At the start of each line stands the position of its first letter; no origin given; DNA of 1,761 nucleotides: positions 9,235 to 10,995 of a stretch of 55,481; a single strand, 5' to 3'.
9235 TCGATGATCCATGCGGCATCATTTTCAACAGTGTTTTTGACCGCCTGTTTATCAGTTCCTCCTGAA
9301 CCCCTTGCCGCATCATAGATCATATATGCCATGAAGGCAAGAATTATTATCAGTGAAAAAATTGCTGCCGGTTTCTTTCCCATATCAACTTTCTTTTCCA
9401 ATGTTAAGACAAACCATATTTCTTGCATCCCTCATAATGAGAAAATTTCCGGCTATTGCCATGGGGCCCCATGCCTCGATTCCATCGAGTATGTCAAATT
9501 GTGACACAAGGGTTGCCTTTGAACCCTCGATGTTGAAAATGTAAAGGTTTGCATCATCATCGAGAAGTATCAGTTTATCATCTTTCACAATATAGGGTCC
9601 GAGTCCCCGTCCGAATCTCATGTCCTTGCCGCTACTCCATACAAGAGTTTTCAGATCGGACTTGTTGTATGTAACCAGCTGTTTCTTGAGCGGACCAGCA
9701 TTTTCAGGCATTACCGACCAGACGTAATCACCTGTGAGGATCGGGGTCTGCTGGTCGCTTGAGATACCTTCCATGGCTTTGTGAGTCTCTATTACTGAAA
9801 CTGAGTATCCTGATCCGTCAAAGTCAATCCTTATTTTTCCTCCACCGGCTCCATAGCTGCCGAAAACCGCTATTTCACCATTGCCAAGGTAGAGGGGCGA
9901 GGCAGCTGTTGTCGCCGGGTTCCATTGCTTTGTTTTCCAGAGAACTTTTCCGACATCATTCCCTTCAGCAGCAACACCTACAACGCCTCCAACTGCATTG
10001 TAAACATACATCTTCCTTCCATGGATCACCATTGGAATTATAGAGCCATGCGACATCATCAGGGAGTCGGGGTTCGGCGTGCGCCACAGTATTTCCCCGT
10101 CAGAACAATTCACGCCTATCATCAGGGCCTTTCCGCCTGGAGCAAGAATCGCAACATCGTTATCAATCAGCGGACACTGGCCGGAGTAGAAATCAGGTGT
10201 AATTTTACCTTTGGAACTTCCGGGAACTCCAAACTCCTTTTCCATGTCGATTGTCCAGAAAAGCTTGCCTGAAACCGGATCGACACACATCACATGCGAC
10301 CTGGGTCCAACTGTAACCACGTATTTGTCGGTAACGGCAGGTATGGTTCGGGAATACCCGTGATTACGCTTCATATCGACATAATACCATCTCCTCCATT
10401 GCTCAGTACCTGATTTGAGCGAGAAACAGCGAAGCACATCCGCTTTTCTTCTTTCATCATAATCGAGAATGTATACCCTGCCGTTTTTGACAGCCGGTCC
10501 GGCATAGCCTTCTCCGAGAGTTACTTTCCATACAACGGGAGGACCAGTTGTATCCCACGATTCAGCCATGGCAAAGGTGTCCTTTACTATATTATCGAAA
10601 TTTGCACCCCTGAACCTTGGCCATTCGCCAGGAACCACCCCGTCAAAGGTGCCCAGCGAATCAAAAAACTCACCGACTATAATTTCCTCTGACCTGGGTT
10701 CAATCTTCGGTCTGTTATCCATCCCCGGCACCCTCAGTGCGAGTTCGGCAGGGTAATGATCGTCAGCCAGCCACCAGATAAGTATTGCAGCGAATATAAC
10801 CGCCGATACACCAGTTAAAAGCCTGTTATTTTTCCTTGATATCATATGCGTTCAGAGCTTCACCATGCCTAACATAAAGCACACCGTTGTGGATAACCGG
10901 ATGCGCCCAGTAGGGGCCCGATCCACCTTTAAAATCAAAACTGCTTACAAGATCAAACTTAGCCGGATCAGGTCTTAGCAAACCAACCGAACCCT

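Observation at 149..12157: Ten-gene translationally coupled operon: cytoplasmic NADH diaphorase, polytopic Fe-S protein, Tat ferredoxin and periplasmic propellers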

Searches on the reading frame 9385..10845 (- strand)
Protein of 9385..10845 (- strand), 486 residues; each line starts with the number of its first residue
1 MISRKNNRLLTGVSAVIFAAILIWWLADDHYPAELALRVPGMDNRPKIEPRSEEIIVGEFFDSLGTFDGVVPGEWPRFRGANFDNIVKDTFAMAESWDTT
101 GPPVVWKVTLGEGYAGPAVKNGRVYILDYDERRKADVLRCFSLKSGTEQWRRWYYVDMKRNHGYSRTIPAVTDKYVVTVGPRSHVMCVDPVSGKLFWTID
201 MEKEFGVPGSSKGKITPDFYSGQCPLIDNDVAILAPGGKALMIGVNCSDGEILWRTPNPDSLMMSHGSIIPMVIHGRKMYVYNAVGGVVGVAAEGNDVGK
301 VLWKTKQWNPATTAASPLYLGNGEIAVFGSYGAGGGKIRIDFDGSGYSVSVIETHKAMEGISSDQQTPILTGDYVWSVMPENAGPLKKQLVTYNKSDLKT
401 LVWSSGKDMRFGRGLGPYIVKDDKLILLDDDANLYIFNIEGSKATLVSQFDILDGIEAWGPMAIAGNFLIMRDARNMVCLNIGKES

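Call 5: search_protein_families(library=pfam, proteins=[window:9385-10845:-], max_evalue=0.01)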
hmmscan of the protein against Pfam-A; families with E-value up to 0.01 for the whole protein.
window:9385-10845:- (486 aa): 1 family
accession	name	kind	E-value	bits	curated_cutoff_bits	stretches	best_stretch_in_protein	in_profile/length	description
PF13360.13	PQQ_2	-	3e-18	66.8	27.6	1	136-379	3-214/233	Outer membrane protein assembly factor BamB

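Call 6: search_protein_families(library=ncbifam, proteins=[window:9385-10845:-], max_evalue=0.01)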
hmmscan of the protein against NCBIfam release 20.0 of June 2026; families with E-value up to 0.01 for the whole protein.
window:9385-10845:- (486 aa): 3 families
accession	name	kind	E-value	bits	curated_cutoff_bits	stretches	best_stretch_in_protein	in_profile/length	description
TIGR03300.1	assembly_YfgL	equivalog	6.2e-06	25.1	285.2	0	160-256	52-131/377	outer membrane protein assembly factor BamB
NF008351.0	PRK11138.1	equivalog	4.2e-05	22.2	423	1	162-311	58-192/394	outer membrane protein assembly factor BamB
NF053615.1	SerThrKinAfsKStmc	equivalog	0.0072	15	1300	0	114-203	567-648/809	protein serine/threonine kinase AfsK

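Call 21: search_solved_structures(query=window:9385-10845:-, max_evalue=1)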
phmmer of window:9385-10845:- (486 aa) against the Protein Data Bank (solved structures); distinct sequences matched with E-value up to 1: 10.
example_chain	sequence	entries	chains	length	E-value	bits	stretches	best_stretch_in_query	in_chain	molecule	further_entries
2fax_A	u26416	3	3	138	0.084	14.9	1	306-359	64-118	FLAVODOXIN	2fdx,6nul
2fox_A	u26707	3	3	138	0.084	14.9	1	306-359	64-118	FLAVODOXIN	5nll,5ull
1fln_A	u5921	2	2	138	0.1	14.6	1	307-359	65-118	FLAVODOXIN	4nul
1fvx_A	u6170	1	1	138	0.14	14.2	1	320-359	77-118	FLAVODOXIN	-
3nll_A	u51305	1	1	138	0.14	14.1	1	320-359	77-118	FLAVODOXIN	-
1fla_A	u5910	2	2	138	0.15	14.1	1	320-359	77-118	FLAVODOXIN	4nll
1fld_A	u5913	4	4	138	0.15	14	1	320-359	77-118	FLAVODOXIN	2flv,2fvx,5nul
8avn_A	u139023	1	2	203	0.35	12.8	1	307-374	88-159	Superoxide dismutase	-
9tb7_A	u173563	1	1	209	0.97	11.4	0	341-446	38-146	Abscisic acid receptor PYL1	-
9tbb_A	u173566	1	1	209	0.97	11.4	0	341-446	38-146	Abscisic acid receptor PYL1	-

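Call 26: find_homologous_proteins(query=window:9385-10845:-, max_evalue=0.001)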
Query window:9385-10845:- (486 aa): 3881 proteins with E <= 0.001 among 8000 candidates; the best 120 are listed.
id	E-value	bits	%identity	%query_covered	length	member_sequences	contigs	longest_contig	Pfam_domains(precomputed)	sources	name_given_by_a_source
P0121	0.0e+0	1039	89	99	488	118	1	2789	PF13360.14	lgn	-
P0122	5.8e-294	994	84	100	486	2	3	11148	PF13360.14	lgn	-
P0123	6.5e-294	993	84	100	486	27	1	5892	PF13360.14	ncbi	-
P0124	2.0e-292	989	84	100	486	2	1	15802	PF13360.14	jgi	jgi:outer membrane protein assembly factor BamB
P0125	1.8e-291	985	84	100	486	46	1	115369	PF13360.14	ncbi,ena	-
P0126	1.6e-290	982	84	100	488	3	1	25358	PF13360.14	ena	-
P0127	2.3e-290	982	83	100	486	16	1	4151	PF13360.14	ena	-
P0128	6.2e-289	977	83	100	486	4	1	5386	PF13360.14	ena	-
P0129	6.3e-288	974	81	100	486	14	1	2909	PF13360.14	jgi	jgi:outer membrane protein assembly factor BamB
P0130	1.6e-287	972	82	100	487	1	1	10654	PF13360.14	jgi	-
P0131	1.2e-286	970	83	100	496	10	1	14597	PF13360.14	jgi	-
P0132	1.8e-283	959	81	99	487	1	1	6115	PF13360.14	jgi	jgi:outer membrane protein assembly factor BamB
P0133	4.2e-283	958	80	100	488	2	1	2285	PF13360.14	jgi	jgi:outer membrane protein assembly factor BamB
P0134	6.5e-283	957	80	100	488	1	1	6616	PF13360.14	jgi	jgi:outer membrane protein assembly factor BamB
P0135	2.5e-281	952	80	100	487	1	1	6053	PF13360.14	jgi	jgi:outer membrane protein assembly factor BamB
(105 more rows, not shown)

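Call 33: predict_structure(alignment_id=A2)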
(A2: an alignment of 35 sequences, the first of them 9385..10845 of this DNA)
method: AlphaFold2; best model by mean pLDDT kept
length: 486 residues; sequences in the alignment: 35
mean_pLDDT: 81.9   pTM: 0.81
mean pLDDT of the five models: 81.9, 81.9, 79.0, 77.1, 72.7
residues with pLDDT >= 90: 226; 70-90: 175; 50-70: 38; < 50: 47
segments of 3 or more residues with pLDDT < 50: 1-4, 31-56, 161-163, 210-222
pLDDT, mean of each block of 10 residues (from residue 1): 54 83 70 41 39 50 87 79 76 81 91 85 90 80 95 66 66 90 83 90 68 41 76 88 95 89 80 93 91 94 91 87 92 90 94 92 87 93 90 96 93 84 91 92 93 76 93 90 78
secondary structure, 60 per line:
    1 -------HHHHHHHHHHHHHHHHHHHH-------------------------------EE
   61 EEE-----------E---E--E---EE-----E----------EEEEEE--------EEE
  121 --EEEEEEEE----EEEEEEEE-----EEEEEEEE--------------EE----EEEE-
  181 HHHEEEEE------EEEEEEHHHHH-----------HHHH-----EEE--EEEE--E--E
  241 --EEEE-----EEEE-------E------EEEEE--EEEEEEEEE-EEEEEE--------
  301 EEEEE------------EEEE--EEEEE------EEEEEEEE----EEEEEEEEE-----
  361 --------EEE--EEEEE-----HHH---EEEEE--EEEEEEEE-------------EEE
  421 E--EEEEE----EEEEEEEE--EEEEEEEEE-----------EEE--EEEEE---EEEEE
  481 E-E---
elements in order: H8-27 E59-63 E104-109 E118-120 E123-130 E135-142 E148-155 E176-179 E184-188 E195-200 H201-205 H217-220 E226-228 E231-234 E243-246 E252-255 E270-274 E277-285 E287-292 E301-305 E318-321 E324-328 E335-342 E347-355 E369-371 E374-378 E390-394 E397-404 E418-421 E424-428 E433-440 E443-451 E463-465 E468-472 E476-481

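Call 38: search_protein_representatives(protein=window:9385-10845:-)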
Query: 486 residues. Proteins with E-value up to 0.001 (for the whole library): 7741; up to 1e-10: 2593; up to 1e-30: 251. The best 150 are listed.
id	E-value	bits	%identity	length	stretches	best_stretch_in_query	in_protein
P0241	4.6e-240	814.1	69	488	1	4-485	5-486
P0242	2.4e-132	458.8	47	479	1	9-483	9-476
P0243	3.6e-123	428.5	43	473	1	11-482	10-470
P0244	4.8e-123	428.1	45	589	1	44-485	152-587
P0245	3.6e-119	415.3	41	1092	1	1-485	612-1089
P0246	2.1e-115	402.9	42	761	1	10-483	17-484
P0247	7.4e-112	391.2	41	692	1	49-483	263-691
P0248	3.8e-111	388.9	40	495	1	13-482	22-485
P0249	6.7e-110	384.7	44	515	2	68-482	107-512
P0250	1.5e-108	380.3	44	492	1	11-482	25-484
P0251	3.5e-108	379.1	45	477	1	72-485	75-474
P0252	5.5e-107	375.1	43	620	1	57-484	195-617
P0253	1.7e-106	373.5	40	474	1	5-484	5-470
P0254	6.3e-105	368.3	43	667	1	53-483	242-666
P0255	1.7e-104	366.9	42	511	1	17-484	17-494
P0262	6.0e-99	348.6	43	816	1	8-482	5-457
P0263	1.2e-96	341.0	44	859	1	64-482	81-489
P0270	5.8e-92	325.6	39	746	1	8-483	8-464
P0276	3.9e-87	309.6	33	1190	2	72-482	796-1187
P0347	5.6e-57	210.1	35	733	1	70-483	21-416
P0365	1.2e-49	186.0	30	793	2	51-476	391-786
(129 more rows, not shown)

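Call 39: search_protein_families(library=pfam, proteins=[P0245, P0246, P0247, P0262, P0263, P0270, P0276, P0347, P0365, P0254], max_evalue=0.001)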
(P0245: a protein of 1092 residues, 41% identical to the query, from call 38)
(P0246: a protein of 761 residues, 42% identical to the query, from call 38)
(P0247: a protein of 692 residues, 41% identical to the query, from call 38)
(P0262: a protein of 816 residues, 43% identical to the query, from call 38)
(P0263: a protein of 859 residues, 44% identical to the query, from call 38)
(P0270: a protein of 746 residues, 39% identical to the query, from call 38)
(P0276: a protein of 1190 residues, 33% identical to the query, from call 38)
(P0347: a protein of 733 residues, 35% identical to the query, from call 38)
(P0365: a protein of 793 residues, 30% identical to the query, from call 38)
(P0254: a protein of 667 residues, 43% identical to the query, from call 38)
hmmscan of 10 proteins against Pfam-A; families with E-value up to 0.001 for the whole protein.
P0245 (1092 aa): 4 families
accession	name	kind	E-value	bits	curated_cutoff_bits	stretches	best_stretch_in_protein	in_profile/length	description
PF13243.12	SQHop_cyclase_C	-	3.5e-28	99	26.1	2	331-519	50-241/319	Squalene-hopene cyclase C-terminal domain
PF13360.13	PQQ_2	-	1e-25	91.2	27.6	3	751-900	6-136/233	Outer membrane protein assembly factor BamB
PF13249.12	SQHop_cyclase_N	-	5.9e-18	65.5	26.2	1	19-129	5-113/291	Squalene-hopene cyclase N-terminal domain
PF00432.27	Prenyltrans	-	2.3e-10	40.8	26.5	1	358-545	38-209/304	Prenyltransferase alpha-alpha toroid domain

P0246 (761 aa): 3 families
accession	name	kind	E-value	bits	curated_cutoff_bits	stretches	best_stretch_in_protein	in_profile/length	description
PF13360.13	PQQ_2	-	2.6e-18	67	27.6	2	226-318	25-107/233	Outer membrane protein assembly factor BamB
PF24684.1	Vgb_lyase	-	2.7e-05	23.6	50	0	493-667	4-175/290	Virginiamycin B lyase family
PF01436.27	NHL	-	0.00018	21.8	20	0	730-744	6-20/28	NHL repeat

P0247 (692 aa): 6 families
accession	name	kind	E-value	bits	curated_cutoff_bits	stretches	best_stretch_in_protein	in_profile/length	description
PF13646.12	HEAT_2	-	1.2e-24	86.8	27.7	3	34-119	5-87/88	HEAT repeats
PF02985.28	HEAT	-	2.1e-21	74.4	23.5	0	99-119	4-24/31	HEAT repeat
PF13360.13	PQQ_2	-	3.7e-14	53.4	27.6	2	452-542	7-81/233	Outer membrane protein assembly factor BamB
PF13513.12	HEAT_EZ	-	9.1e-07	29.7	27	0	97-119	30-52/55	HEAT-like repeat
PF12717.13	Cnd1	-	1.1e-06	29.3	26.4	0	35-89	28-85/162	non-SMC mitotic condensation complex subunit 1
PF01602.26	Adaptin_N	-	1.4e-05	24.3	37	0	196-251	85-142/524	Adaptin N terminal region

P0262 (816 aa): 4 families
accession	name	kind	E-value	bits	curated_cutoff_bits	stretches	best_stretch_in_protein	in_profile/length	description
PF13360.13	PQQ_2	-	9.9e-24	84.7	27.6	1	131-379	4-232/233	Outer membrane protein assembly factor BamB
PF13570.13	Beta-prop_ACSF4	-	5.3e-08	33.1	133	1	132-382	31-253/329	Beta-alanine-activating enzyme, beta-propeller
PF01436.27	NHL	-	9.2e-05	22.7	20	0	785-809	3-27/28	NHL repeat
PF01011.28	PQQ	-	0.00015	21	26.7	0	142-239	29-136/595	Glucose/ethanol/alcohol dehydrogenase, beta-propeller domain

P0263 (859 aa): 4 families
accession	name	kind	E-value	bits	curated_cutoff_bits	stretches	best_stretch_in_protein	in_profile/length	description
PF13360.13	PQQ_2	-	1.5e-23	84.2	27.6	2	155-407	5-225/233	Outer membrane protein assembly factor BamB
PF13570.13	Beta-prop_ACSF4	-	5.5e-06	26.4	133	0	254-426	71-222/329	Beta-alanine-activating enzyme, beta-propeller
PF01436.27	NHL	-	6.7e-05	23.2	20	0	765-790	2-27/28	NHL repeat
PF01011.28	PQQ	-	0.00049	19.4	26.7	0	181-266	48-136/595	Glucose/ethanol/alcohol dehydrogenase, beta-propeller domain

P0270 (746 aa): 5 families
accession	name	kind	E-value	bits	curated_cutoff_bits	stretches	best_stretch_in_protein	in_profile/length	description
PF13360.13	PQQ_2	-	5.4e-30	105.2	27.6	2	137-380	3-224/233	Outer membrane protein assembly factor BamB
PF13570.13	Beta-prop_ACSF4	-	8.6e-09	35.7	133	1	135-452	27-317/329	Beta-alanine-activating enzyme, beta-propeller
PF01436.27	NHL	-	5.1e-06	26.7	20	0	718-740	6-28/28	NHL repeat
PF01011.28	PQQ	-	0.00032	20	26.7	0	165-205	48-88/595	Glucose/ethanol/alcohol dehydrogenase, beta-propeller domain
PF25292.1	Beta-prop_CGLA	-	0.00079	19.4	26.8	0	371-402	52-79/316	Lambda-carrageenase beta-propeller domain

P0276 (1190 aa): 6 families
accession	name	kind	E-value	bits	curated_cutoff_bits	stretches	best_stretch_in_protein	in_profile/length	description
PF13360.13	PQQ_2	-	1e-53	182.8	27.6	4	859-1111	2-232/233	Outer membrane protein assembly factor BamB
PF05569.17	Peptidase_M56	-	1.7e-37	129.7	31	1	7-311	9-270/296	BlaR1 peptidase M56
PF13570.13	Beta-prop_ACSF4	-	4.7e-28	99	133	2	550-769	26-241/329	Beta-alanine-activating enzyme, beta-propeller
PF01011.28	PQQ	-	1.3e-14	54.3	26.7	1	872-982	29-149/595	Glucose/ethanol/alcohol dehydrogenase, beta-propeller domain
PF25293.1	Beta-prop_EMC1_N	-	3.6e-06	27.3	34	0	630-712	32-113/219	EMC1 N-terminal beta-propeller domain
PF03478.24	Beta-prop_KIB1-4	-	5.2e-05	23.3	27.4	0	1078-1186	112-217/242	KIB1-4 beta-propeller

P0347 (733 aa): 4 families
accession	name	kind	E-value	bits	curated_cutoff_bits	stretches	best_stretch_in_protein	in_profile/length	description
PF13360.13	PQQ_2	-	5.3e-23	82.3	27.6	1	88-338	5-232/233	Outer membrane protein assembly factor BamB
PF13570.13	Beta-prop_ACSF4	-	5.7e-06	26.4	133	1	88-373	31-290/329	Beta-alanine-activating enzyme, beta-propeller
PF01436.27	NHL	-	3.6e-05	24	20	0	691-713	6-28/28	NHL repeat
PF08450.18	SGL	-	0.00018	21.6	26.3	0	507-554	189-236/246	SMP-30/Gluconolactonase/LRE-like region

P0365 (793 aa): 4 families
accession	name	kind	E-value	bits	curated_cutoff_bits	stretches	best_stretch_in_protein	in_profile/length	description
PF13360.13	PQQ_2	-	1.7e-61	208.3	27.6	2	474-720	2-233/233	Outer membrane protein assembly factor BamB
PF13570.13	Beta-prop_ACSF4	-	6.9e-21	75.4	133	2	465-781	22-317/329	Beta-alanine-activating enzyme, beta-propeller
PF01011.28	PQQ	-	3e-19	69.6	26.7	2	685-721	48-84/595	Glucose/ethanol/alcohol dehydrogenase, beta-propeller domain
PF25293.1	Beta-prop_EMC1_N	-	1.3e-06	28.7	34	1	466-543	76-150/219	EMC1 N-terminal beta-propeller domain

P0254 (667 aa): 7 families
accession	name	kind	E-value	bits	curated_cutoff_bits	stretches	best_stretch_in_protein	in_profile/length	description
PF13646.12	HEAT_2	-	1.6e-23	83.2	27.7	2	16-102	3-87/88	HEAT repeats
PF02985.28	HEAT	-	1.4e-21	74.9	23.5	0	50-71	5-26/31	HEAT repeat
PF13360.13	PQQ_2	-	2.9e-19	70.1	27.6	1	327-588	5-232/233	Outer membrane protein assembly factor BamB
PF13513.12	HEAT_EZ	-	1.5e-15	57.7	27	0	59-102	1-52/55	HEAT-like repeat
PF12717.13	Cnd1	-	9e-06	26.3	26.4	1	5-82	14-95/162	non-SMC mitotic condensation complex subunit 1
PF25786.1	HEAT_GCN1_C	-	2.5e-05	24.8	27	0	47-127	48-116/151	GCN1-like, C-terminal HEAT repeats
PF13570.13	Beta-prop_ACSF4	-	0.00027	20.9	133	0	327-512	31-191/329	Beta-alanine-activating enzyme, beta-propeller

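Call 40: fold_search(model_id=the predicted structure, library=pdb)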
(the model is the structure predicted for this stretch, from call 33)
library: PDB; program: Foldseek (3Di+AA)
matches with E <= 10: 1514; with E <= 0.001: 916
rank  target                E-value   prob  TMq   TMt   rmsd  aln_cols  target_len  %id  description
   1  9cnw_B                3.9e-16  1.00  0.52  0.70   7.1       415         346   13  CryoEM structure of the APO-BAM complex in DDM detergent (released 2024-12-25)
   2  9co0_B                8.2e-16  1.00  0.53  0.71   6.9       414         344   15  CryoEM structure of BAM in complex with the PTB2 open-state inhibitor (in SMA nanodisc) (released 2024-12-25)
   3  9cnx_B                8.2e-16  1.00  0.52  0.69   7.4       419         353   14  CryoEM structure of BAM in complex with the PTB1 closed-state inhibitor (in DDM detergent) (released 2024-12-25)
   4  7cqy_A                9.6e-16  1.00  0.53  0.60   8.3       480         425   15  Tetrathionate hydrolase from Acidithiobacillus ferrooxidans mutant - D325N (released 2021-01-27)
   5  6l8a_B                2.0e-15  1.00  0.54  0.57   8.4       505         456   15  Tetrathionate hydrolase from Acidithiobacillus ferrooxidans (released 2020-11-11)
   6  9cnz_B                2.1e-15  1.00  0.52  0.69   7.1       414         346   13  Structure of BAM complexed with PTB2 ligand in detergent (released 2024-12-25)
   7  9p1u_B                2.6e-15  1.00  0.52  0.70   7.1       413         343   14  beta-barrel assembly machine from Escherichia coli in an late state of LptD assembly (released 2026-03-11)
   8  6lys_B                3.0e-15  1.00  0.52  0.70   6.8       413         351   14  Structure of the BAM complex (released 2021-01-13)
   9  7cqy_E                3.3e-15  1.00  0.52  0.55   8.7       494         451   14  Tetrathionate hydrolase from Acidithiobacillus ferrooxidans mutant - D325N (released 2021-01-27)
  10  3p1l                  3.9e-15  1.00  0.54  0.70   7.0       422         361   15  Crystal structure of Escherichia coli BamB, a lipoprotein component of the beta-barrel assembly machinery complex, nativ (released 2010-12-22)
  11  3q54                  4.5e-15  1.00  0.53  0.71   7.4       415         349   14  Crystal structure of Escherichia coli BamB (released 2012-05-09)
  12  9hg9_B                5.5e-15  1.00  0.54  0.69   7.0       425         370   14  BAM-SurA-darobactin complex in the swing-in state (released 2025-04-16)
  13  3prw                  5.5e-15  1.00  0.52  0.68   8.0       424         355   14  Crystal structure of the lipoprotein BamB (released 2011-01-19)
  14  7cqy_F                6.0e-15  1.00  0.54  0.58   7.7       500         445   14  Tetrathionate hydrolase from Acidithiobacillus ferrooxidans mutant - D325N (released 2021-01-27)
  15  9a3d_MODEL_1_A        8.1e-15  1.00  0.53  0.64  11.9       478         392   14  Model of E. coli BamB by in-cell photo-crosslinking MS and deep learning (released 2023-02-24)
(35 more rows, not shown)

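Call 43: find_homologous_proteins(query=A3, max_evalue=1e-10)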
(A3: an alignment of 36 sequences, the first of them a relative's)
Query A3 (36 sequences) (479 aa, profile of the alignment): 2765 proteins with E <= 1e-10 among 8000 candidates; the best 120 are listed.
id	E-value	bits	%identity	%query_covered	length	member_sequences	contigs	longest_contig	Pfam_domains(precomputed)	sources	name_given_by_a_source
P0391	2.9e-260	884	42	99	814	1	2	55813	PF13360.14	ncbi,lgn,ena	-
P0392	2.6e-259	881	41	99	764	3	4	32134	PF13360.14,PF13570.14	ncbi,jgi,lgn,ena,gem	ncbi:MAG: PQQ-binding-like beta-propeller repeat protein [bacterium]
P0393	2.4e-258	877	43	84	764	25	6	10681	PF13360.14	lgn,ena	-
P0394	4.0e-252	857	41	83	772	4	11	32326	PF13360.14,PF01436.28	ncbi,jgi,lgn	jgi:outer membrane protein assembly factor BamB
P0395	7.8e-235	800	44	98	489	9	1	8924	PF13360.14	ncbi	-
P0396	1.8e-234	799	44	98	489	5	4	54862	PF13360.14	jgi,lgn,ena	jgi:outer membrane protein assembly factor BamB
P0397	1.9e-234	798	44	98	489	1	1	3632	PF13360.14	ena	-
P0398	5.7e-234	797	44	98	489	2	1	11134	PF13360.14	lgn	-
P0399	6.0e-234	797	44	99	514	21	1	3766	PF13360.14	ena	-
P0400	1.7e-233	795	43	98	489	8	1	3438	PF13360.14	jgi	jgi:outer membrane protein assembly factor BamB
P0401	2.2e-232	792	43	97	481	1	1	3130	PF13360.14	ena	-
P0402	3.1e-232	791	43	99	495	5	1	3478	PF13360.14,PF13570.14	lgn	-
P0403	2.1e-231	788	43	99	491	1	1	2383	PF13360.14,PF13570.14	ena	-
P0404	2.7e-231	788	43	95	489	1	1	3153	PF13360.14,PF13570.14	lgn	-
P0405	9.9e-231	786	41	97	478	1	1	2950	PF13360.14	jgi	jgi:outer membrane protein assembly factor BamB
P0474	1.5e-225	769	47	99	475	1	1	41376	PF13360.14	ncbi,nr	ncbi:hypothetical protein DMA11_16255 [Marinilabiliaceae bacterium JC017]|nr:hypothetical protein DM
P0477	1.7e-225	769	47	97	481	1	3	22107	PF13360.14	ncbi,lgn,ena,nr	ncbi:MAG TPA: PQQ-binding-like beta-propeller repeat protein [Calditrichia bacterium]|nr:PQQ-binding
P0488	2.6e-225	768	45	100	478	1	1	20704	PF13360.14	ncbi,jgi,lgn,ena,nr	ncbi:MAG: hypothetical protein B6244_11590 [Candidatus Cloacimonetes bacterium 4572_55]|nr:MAG: hypo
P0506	9.3e-225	766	47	99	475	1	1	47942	PF13360.14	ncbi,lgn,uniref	ncbi:PQQ-binding-like beta-propeller repeat protein [Ancylomarina sp.]|uniref:outer membrane protein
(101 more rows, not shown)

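Call 44: find_encoding_contigs(protein=P0506, flank=10000, max_places=1)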
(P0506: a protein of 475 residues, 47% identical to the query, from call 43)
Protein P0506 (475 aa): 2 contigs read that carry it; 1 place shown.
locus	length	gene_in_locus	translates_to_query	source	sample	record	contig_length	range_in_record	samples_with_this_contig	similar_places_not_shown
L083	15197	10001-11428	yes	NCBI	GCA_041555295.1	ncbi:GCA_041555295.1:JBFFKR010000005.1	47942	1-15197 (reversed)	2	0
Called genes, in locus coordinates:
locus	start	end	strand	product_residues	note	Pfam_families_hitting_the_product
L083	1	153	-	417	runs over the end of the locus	PF00953:Glycos_transf_4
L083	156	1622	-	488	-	PF01225:Mur_ligase, PF08245:Mur_ligase_M, PF02875:Mur_ligase_C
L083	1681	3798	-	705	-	PF03717:PBP_dimer, PF00905:Transpeptidase, PF03793:PASTA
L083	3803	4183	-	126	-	PF19579:FtsL_2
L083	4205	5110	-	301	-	PF01728:FtsJ (weak), PF01795:Methyltransf_5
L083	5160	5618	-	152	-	PF02381:MraZ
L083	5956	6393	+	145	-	-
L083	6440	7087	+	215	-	PF13489:Methyltransf_23, PF08242:Methyltransf_12 (weak)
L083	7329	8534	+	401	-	PF13360:PQQ_2, PF13570:Beta-prop_ACSF4, PF01011:PQQ (faint), PF13360:PQQ_2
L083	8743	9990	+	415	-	PF13570:Beta-prop_ACSF4 (weak), PF01011:PQQ (faint), PF13360:PQQ_2, PF25293:Beta-prop_EMC1_N (faint), PF13570:Beta-prop_ACSF4 (weak)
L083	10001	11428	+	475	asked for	PF13360:PQQ_2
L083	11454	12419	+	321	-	PF01436:NHL (faint)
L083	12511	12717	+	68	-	-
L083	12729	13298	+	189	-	PF12838:Fer4_7 (faint), PF00037:Fer4 (faint), PF12837:Fer4_6 (faint)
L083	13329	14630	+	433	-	PF12801:Fer4_5, PF12838:Fer4_7 (faint), PF14697:Fer4_21 (faint), PF13187:Fer4_9 (faint), PF13484:Fer4_16 (faint), PF12801:Fer4_5, PF00037:Fer4 (weak)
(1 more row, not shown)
